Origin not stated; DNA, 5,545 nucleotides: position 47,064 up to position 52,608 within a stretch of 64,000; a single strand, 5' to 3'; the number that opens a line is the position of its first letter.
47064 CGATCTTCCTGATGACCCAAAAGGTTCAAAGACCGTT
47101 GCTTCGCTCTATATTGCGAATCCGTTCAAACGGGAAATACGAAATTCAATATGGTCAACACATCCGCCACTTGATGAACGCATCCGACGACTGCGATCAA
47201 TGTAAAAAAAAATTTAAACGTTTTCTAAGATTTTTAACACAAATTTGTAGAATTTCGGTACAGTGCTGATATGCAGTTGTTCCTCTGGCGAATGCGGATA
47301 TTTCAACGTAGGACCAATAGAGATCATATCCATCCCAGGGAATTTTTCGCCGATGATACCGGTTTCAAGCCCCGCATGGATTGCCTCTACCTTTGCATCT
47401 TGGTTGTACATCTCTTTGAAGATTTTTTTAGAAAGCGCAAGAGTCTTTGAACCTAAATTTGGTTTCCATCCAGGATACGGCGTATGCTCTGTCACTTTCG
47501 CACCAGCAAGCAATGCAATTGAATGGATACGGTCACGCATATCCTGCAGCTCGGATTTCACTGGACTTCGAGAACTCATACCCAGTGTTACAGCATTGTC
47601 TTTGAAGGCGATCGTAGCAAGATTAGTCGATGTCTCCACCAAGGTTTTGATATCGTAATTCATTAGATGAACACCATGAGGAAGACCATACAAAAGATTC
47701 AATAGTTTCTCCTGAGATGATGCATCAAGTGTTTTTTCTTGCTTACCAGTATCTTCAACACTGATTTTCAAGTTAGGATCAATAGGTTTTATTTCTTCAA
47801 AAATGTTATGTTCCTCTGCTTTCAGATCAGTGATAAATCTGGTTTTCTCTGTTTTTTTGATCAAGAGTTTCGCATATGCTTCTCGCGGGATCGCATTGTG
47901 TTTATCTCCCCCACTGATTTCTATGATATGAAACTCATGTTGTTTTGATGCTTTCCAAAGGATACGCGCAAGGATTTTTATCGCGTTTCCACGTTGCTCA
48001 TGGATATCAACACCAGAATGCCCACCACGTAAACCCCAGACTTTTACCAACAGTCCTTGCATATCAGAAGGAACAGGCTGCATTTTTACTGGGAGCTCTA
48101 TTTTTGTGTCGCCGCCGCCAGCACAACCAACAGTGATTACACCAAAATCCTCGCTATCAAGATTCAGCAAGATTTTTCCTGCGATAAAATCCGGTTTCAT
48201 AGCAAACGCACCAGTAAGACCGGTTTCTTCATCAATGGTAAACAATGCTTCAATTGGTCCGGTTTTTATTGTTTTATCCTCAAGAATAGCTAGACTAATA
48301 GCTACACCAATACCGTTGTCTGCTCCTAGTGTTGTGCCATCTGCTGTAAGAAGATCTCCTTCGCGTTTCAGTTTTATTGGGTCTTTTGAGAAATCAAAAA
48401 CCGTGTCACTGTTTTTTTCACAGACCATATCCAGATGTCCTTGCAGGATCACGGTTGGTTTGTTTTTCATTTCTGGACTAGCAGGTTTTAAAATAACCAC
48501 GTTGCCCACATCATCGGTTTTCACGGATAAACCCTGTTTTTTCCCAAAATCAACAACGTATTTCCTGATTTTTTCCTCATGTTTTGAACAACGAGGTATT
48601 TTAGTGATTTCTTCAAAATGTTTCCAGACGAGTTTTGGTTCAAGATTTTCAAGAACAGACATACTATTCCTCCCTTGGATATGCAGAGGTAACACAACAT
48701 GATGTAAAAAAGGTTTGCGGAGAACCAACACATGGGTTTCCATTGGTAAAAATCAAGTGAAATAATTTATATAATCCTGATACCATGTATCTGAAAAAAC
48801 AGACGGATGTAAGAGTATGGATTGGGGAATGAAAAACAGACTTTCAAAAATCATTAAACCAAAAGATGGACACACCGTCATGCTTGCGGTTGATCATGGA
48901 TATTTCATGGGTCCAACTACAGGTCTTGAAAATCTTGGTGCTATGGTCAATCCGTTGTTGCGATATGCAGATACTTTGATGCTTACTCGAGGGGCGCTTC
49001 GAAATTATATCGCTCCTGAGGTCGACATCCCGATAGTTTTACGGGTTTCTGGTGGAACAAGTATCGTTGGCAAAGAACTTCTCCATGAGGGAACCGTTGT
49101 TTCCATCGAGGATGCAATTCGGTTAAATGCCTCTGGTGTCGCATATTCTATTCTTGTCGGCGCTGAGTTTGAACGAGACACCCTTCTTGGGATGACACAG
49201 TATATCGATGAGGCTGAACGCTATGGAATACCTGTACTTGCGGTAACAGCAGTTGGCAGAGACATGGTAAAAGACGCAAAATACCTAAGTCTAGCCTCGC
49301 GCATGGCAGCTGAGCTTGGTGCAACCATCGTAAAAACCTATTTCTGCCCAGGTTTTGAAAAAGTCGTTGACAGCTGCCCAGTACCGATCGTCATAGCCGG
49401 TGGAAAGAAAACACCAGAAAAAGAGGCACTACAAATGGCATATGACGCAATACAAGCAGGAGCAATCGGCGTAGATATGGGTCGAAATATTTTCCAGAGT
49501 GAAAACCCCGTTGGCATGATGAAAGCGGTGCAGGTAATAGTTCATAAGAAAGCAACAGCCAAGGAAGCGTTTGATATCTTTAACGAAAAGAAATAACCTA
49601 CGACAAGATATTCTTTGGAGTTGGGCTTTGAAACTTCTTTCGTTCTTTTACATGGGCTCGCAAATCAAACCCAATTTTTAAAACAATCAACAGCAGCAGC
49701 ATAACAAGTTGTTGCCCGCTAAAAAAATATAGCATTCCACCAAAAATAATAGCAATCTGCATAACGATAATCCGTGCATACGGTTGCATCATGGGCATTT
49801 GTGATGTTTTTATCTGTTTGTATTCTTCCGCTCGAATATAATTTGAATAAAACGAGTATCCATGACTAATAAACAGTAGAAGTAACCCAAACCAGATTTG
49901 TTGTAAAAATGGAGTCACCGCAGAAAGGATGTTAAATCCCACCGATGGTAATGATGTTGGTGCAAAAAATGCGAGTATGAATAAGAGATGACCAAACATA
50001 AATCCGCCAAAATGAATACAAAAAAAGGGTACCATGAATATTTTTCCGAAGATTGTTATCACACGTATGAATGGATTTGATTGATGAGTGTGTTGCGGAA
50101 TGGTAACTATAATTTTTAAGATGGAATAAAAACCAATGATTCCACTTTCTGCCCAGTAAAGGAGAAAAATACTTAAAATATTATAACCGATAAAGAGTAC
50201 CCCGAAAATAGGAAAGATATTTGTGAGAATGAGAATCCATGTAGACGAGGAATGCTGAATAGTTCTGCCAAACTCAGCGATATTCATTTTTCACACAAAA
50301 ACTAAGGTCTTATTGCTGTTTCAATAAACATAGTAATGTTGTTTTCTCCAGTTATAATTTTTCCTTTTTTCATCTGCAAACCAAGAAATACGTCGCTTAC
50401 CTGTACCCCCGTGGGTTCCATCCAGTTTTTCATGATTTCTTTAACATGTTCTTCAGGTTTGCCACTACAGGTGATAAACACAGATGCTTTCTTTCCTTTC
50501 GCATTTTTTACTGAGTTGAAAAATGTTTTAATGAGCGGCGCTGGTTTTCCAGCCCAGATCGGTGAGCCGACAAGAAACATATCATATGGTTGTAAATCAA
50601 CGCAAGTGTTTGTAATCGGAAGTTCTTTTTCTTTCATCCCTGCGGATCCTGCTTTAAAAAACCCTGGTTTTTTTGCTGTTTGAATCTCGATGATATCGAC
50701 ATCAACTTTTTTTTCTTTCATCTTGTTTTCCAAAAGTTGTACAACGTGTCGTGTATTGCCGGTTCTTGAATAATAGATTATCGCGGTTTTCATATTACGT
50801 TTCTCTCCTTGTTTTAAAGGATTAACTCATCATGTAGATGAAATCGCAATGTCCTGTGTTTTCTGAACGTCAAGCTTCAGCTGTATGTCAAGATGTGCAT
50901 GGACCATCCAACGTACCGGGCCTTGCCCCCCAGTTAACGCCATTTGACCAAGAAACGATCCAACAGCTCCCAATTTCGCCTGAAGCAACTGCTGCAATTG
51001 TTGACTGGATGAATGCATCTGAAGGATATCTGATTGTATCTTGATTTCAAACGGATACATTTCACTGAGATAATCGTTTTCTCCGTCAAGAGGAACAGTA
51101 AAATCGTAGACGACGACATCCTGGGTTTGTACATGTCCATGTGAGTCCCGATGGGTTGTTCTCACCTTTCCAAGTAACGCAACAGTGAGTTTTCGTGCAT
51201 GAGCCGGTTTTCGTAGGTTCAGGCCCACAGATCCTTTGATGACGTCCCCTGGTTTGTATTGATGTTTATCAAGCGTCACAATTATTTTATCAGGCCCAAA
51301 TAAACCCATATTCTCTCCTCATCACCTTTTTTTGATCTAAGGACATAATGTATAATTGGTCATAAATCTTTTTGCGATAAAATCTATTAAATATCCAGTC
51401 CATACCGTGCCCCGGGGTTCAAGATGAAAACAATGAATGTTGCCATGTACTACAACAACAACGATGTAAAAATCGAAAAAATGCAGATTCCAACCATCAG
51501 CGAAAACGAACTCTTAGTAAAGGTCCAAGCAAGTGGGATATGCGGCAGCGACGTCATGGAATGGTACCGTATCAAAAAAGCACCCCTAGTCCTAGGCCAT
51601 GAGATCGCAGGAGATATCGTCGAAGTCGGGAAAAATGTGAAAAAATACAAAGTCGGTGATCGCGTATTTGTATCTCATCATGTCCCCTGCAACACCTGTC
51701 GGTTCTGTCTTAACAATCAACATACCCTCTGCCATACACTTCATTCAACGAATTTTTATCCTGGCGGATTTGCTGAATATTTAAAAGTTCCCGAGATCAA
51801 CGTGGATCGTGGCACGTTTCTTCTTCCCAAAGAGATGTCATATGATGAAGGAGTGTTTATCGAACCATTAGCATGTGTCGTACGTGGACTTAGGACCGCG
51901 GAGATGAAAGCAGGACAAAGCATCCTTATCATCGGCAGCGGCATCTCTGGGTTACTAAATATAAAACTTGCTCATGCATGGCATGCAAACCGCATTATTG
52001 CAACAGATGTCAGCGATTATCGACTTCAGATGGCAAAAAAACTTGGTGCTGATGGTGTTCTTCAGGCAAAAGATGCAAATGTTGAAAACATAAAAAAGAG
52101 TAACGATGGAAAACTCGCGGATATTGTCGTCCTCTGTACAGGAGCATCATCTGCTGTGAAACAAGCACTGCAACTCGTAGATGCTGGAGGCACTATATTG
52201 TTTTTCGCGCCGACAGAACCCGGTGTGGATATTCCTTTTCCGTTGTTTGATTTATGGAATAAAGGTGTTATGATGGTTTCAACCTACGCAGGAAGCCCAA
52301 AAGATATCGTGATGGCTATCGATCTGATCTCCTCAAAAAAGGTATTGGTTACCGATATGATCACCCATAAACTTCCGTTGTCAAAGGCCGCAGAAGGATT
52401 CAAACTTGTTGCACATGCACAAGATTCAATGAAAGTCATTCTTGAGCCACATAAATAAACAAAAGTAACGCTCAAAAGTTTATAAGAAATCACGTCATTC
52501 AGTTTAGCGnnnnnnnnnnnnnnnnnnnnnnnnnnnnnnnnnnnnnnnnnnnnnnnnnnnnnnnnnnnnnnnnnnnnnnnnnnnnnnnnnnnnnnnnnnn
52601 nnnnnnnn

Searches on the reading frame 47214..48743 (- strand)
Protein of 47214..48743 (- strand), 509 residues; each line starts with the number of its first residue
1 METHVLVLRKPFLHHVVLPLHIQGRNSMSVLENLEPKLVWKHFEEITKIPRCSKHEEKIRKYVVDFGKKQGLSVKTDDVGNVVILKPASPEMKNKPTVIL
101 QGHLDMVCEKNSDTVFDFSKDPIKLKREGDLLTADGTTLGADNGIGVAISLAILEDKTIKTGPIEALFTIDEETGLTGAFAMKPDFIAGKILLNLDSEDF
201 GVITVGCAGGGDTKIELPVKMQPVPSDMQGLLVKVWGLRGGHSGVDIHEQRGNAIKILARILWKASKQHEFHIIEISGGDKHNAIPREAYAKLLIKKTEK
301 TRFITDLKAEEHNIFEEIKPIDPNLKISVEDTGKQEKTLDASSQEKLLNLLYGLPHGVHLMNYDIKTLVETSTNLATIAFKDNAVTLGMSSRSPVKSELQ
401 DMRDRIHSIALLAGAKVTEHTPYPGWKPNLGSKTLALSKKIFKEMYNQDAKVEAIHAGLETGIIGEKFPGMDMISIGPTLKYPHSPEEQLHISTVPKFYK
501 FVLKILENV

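Call 90: search_protein_families(library=ncbifam, proteins=[window:47214-48743:-], max_evalue=1e-10)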
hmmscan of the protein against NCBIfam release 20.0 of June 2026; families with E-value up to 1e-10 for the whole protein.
window:47214-48743:- (509 aa): 4 families
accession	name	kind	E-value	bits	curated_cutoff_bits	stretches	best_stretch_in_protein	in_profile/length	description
TIGR01893.1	aa-his-dipept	subfamily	1.4e-174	581.3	343.75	1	34-509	1-477/478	beta-Ala-His dipeptidase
NF011600.0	PRK15026.1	equivalog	1.5e-117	393.4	991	1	28-508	1-481/485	cytosol nonspecific dipeptidase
TIGR01883.1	PepT-like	hypoth_equivalog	4.2e-16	58.9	274.25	1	39-202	2-164/361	peptidase T-like protein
NF006365.0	PRK08588.1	subfamily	2.7e-11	43.4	289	0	43-183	13-150/383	succinyl-diaminopimelate desuccinylase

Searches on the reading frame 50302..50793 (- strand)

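Call 21: search_protein_families(library=ncbifam, proteins=[window:50302-50793:-], max_evalue=0.001)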
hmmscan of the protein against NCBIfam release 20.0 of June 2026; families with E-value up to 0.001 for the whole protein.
window:50302-50793:- (163 aa): 12 families
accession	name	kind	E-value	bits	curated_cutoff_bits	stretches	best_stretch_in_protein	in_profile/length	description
TIGR01753.1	flav_short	equivalog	1.4e-10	41.8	123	1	4-47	2-45/140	flavodoxin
NF038196.1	ferrodoxin_EFR1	subfamily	8.7e-09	35.8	75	1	5-141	1-110/242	EFR1 family ferrodoxin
NF005501.0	PRK07116.1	subfamily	1e-08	34.8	198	1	2-123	5-130/161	flavodoxin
NF008316.0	PRK11104.1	equivalog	5.4e-07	29.6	142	1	1-45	1-45/177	menaquinone-dependent protoporphyrinogen IX dehydrogenase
NF005216.0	PRK06703.1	subfamily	4.8e-06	26.7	127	0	1-40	2-41/151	flavodoxin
NF045594.1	flavodox_BilS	equivalog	1.5e-05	25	155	1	4-146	2-113/160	flavodoxin family protein BilS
NF006747.0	PRK09271.1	equivalog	1.7e-05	24.6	104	0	1-108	1-91/160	flavodoxin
NF004049.0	PRK05568.1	equivalog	5.7e-05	23.5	206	1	2-42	3-43/142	flavodoxin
TIGR01754.1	flav_RNR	hypoth_equivalog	0.0001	22.3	163.8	0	1-38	1-39/140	putative ribonucleotide reductase-associated flavodoxin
TIGR03566.1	FMN_reduc_MsuE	equivalog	0.00012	21.9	212.5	1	13-117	14-116/174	FMN reductase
NF005246.0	PRK06756.1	subfamily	0.00041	20.4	130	0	2-41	3-42/148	flavodoxin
NF006739.0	PRK09267.1-5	subfamily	0.00057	19.7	175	0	2-42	3-41/168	flavodoxin FldA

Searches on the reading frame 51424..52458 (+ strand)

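Call 21: search_protein_families(library=ncbifam, proteins=[window:51424-52458:+], max_evalue=0.001)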
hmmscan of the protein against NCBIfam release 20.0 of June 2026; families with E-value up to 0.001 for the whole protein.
window:51424-52458:+ (344 aa): 25 families
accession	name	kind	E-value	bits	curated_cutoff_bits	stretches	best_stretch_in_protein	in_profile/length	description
NF003808.0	PRK05396.1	equivalog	1e-55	189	380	1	11-341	9-339/341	L-threonine 3-dehydrogenase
TIGR00692.1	tdh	equivalog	1.9e-55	188.2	458.35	1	15-340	11-338/340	L-threonine 3-dehydrogenase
NF041097.1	keto_inos_dh_IolM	equivalog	7.9e-51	172.9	450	1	3-339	28-387/389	scyllo-inosose 3-dehydrogenase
NF010344.0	PRK13771.1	subfamily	9.8e-43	146.4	349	1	10-341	8-332/334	putative alcohol dehydrogenase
NF007375.0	PRK09880.1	equivalog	3.3e-39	134.6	469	1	7-340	8-341/344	L-idonate 5-dehydrogenase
NF007642.0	PRK10309.1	equivalog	4.3e-39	134.7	550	1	10-253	7-251/347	galactitol-1-phosphate 5-dehydrogenase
TIGR03451.1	mycoS_dep_FDH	equivalog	1.6e-37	129.1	512.9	2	155-329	168-346/358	S-(hydroxymethyl)mycothiol dehydrogenase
NF007489.0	PRK10083.1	equivalog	9.1e-37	126.8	376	1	11-341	8-336/339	Zn-dependent oxidoreductase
NF041172.1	AcrlCoa_red_Thmprot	equivalog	2.2e-36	125.5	500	1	8-341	6-333/334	acryloyl-CoA reductase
TIGR03366.1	HpnZ_proposed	hypoth_equivalog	6.2e-35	120.9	328.1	1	23-320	1-313/315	putative phosphonate catabolism associated alcohol dehydrogenase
TIGR03989.1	Rxyl_3153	subfamily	8e-35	120.8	440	2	7-104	6-106/370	NDMA-dependent alcohol dehydrogenase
NF006940.0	PRK09422.1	equivalog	2.2e-32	112.4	344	1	4-308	1-304/338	alcohol dehydrogenase AdhP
TIGR03201.1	dearomat_had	equivalog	3.2e-32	112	338.65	1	15-342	11-349/349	6-hydroxycyclohex-1-ene-1-carbonyl-CoA dehydrogenase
NF047908.1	AldhRedAhr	equivalog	6.9e-31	107.3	470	1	11-341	12-334/335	NADPH-dependent aldehyde reductase Ahr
TIGR02818.1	adh_III_F_hyde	equivalog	4.7e-27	95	543.95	2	6-109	5-111/368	S-(hydroxymethyl)glutathione dehydrogenase/class III alcohol dehydrogenase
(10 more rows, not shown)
